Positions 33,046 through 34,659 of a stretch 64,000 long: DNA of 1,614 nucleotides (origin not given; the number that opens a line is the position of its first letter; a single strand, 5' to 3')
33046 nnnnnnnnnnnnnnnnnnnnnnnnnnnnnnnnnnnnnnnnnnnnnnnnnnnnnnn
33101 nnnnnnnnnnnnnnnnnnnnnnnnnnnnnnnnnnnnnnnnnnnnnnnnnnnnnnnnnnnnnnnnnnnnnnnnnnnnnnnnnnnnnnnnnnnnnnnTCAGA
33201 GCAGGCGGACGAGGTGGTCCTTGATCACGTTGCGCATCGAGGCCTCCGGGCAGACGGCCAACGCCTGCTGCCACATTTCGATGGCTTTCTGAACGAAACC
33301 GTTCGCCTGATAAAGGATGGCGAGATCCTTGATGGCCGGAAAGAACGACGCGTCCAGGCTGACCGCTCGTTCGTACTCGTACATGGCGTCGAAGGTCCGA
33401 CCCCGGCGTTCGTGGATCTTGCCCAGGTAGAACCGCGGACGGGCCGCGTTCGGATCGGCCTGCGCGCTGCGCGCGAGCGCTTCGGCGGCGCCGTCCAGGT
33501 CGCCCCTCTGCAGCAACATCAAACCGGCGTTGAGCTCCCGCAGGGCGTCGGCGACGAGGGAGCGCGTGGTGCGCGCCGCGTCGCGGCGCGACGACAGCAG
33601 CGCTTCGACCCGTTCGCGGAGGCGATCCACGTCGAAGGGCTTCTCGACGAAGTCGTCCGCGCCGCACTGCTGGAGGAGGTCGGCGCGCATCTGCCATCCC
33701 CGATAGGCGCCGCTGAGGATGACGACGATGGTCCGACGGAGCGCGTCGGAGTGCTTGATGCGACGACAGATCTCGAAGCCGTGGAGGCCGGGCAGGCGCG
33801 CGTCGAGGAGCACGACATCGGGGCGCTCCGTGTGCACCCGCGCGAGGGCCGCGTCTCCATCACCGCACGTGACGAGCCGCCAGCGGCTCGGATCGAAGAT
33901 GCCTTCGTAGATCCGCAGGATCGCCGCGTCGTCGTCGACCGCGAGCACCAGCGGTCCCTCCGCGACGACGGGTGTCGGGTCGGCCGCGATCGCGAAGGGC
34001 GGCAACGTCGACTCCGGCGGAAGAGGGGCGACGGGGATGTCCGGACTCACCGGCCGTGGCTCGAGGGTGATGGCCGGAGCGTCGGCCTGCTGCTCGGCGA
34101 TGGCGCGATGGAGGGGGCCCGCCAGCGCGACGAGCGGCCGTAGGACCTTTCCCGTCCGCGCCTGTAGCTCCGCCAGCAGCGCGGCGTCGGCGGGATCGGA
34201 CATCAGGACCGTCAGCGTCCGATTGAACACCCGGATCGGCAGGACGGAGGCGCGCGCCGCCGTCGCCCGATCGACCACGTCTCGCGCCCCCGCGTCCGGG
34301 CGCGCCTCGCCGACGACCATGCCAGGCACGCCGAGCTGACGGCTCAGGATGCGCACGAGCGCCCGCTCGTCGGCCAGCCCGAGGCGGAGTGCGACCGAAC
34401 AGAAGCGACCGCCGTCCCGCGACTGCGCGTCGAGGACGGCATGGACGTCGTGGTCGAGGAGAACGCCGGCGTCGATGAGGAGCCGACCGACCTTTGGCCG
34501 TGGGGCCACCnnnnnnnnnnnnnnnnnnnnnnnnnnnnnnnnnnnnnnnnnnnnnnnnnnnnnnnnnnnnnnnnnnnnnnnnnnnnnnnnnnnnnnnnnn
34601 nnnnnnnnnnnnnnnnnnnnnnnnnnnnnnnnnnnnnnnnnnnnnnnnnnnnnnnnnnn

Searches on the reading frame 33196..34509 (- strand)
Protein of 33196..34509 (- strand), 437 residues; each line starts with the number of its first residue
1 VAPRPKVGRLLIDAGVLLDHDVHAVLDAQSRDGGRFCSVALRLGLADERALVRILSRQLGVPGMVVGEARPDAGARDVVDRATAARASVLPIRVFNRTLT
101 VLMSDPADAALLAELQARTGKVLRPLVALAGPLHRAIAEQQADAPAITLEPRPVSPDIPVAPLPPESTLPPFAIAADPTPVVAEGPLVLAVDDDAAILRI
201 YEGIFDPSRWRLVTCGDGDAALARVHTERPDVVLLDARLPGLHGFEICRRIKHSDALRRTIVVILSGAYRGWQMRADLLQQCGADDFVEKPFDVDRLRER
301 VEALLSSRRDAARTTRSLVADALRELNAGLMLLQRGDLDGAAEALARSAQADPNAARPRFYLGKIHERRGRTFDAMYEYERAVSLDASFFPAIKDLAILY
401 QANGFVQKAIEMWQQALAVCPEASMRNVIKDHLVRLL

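Call 29: search_protein_families(library=pfam, proteins=[window:33196-34509:-], max_evalue=0.001)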
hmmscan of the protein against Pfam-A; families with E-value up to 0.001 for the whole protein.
window:33196-34509:- (437 aa): 10 families
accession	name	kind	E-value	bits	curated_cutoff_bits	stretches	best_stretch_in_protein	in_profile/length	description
PF00072.30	Response_reg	-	5.6e-23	81.7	30.2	1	188-302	1-111/111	Response regulator receiver domain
PF07719.23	TPR_2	-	3e-11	43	27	0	360-386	5-31/34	Tetratricopeptide repeat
PF05157.20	MshEN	-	9.1e-10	38.8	23.1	1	66-142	8-85/90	MshEN domain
PF13414.12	TPR_11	-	2.2e-09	37.3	26.8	1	329-370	1-42/42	TPR repeat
PF13432.12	TPR_16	-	5.8e-07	30.3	32.7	1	328-386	3-61/65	Tetratricopeptide repeat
PF13371.12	TPR_9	-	1.5e-05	25.4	35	0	364-431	3-70/73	Tetratricopeptide repeat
PF14559.12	TPR_19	-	2.4e-05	25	25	0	332-374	1-43/68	Tetratricopeptide repeat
PF13424.12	TPR_12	-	9.3e-05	23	30.1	0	395-420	8-33/77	Tetratricopeptide repeat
PF00515.34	TPR_1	-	0.00059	20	27.8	0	395-422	6-33/34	Tetratricopeptide repeat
PF13428.12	TPR_14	-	0.00065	20.6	23.5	0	329-364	8-43/44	Tetratricopeptide repeat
